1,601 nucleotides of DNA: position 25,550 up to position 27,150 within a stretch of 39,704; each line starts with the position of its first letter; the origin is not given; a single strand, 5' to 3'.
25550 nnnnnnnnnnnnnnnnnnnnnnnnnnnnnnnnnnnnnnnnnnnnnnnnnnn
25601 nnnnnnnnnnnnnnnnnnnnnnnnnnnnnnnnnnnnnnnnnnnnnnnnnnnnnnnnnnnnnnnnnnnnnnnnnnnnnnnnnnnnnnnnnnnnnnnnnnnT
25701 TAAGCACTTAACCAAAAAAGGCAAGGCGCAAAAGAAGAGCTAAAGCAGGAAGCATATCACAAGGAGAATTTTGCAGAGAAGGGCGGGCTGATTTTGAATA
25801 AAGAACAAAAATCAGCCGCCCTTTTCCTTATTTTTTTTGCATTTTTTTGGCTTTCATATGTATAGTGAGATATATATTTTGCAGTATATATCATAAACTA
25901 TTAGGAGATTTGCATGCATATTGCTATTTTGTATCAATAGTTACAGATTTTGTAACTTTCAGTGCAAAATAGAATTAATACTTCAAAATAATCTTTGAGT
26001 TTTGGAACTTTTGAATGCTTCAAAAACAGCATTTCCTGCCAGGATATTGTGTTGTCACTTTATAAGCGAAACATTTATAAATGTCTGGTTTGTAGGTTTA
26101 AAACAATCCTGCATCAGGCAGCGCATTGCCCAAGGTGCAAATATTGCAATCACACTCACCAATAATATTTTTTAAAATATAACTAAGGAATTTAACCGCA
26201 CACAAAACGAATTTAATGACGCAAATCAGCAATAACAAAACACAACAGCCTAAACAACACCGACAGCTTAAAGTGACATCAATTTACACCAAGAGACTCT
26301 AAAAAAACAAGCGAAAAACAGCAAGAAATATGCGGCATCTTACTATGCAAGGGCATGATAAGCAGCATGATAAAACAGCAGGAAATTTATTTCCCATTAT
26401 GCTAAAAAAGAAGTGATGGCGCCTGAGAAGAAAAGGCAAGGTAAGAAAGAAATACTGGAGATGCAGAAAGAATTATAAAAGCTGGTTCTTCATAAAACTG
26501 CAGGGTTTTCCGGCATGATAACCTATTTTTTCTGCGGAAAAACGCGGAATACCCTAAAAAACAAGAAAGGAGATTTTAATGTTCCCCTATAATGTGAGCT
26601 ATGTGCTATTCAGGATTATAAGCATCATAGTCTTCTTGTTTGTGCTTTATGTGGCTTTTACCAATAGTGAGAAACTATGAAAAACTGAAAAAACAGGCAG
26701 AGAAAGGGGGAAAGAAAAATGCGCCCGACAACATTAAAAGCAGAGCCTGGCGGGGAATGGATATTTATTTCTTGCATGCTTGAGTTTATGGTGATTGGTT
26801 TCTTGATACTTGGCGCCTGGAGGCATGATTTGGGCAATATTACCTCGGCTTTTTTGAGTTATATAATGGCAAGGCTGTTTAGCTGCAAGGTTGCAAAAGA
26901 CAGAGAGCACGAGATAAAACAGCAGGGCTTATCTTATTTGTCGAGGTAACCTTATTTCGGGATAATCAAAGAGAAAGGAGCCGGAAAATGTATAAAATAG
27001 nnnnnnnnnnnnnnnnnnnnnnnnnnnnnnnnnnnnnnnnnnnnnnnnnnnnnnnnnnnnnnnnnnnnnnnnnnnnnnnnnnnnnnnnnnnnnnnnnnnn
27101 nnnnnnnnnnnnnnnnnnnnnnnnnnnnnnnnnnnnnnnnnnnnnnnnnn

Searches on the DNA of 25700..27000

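Call 83: search_rna_families(source=window, start=25700, end=27000, threshold=evalue, max_evalue=1)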
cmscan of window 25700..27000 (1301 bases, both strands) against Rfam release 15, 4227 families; matches with E-value up to 1: 8.
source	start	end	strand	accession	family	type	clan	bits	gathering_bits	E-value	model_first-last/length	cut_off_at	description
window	25759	25840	+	RF03563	mir-BART16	Gene; miRNA;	-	27.7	100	0.0061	1-87/87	no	mir-BART16 microRNA precursor family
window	25771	25830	-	RF03814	mir-2797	Gene; miRNA;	-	26.4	74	0.03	1-77/77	no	mir-2797 microRNA precursor family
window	25957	26060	-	RF02304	TtnuCD29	Gene; snRNA; snoRNA; CD-box;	-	26.1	90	0.48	1-78/78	no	Tetrahymena snoRNA TtnuCD29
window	25964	26001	-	RF01378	CRISPR-DR65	Gene; CRISPR;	-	23.9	43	0.39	1-37/37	no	CRISPR RNA direct repeat element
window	25779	25823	-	RF03474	mir-4766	Gene; miRNA;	-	20.7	72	0.47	6-49/56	no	mir-4766 microRNA precursor family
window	25769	25885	-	RF01431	snoR135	Gene; snRNA; snoRNA; HACA-box;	-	20.4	45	0.24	1-143/143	no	small nucleolar RNA snoR135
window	25758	25841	+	RF03967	mir-1270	Gene; miRNA;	-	20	90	0.37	1-83/83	no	mir-1270 microRNA precursor family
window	26552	26581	+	RF03012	Mu-gpT-DE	Gene; sRNA;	-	19.2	49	0.16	1-53/53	no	Mu-gpT-DE RNA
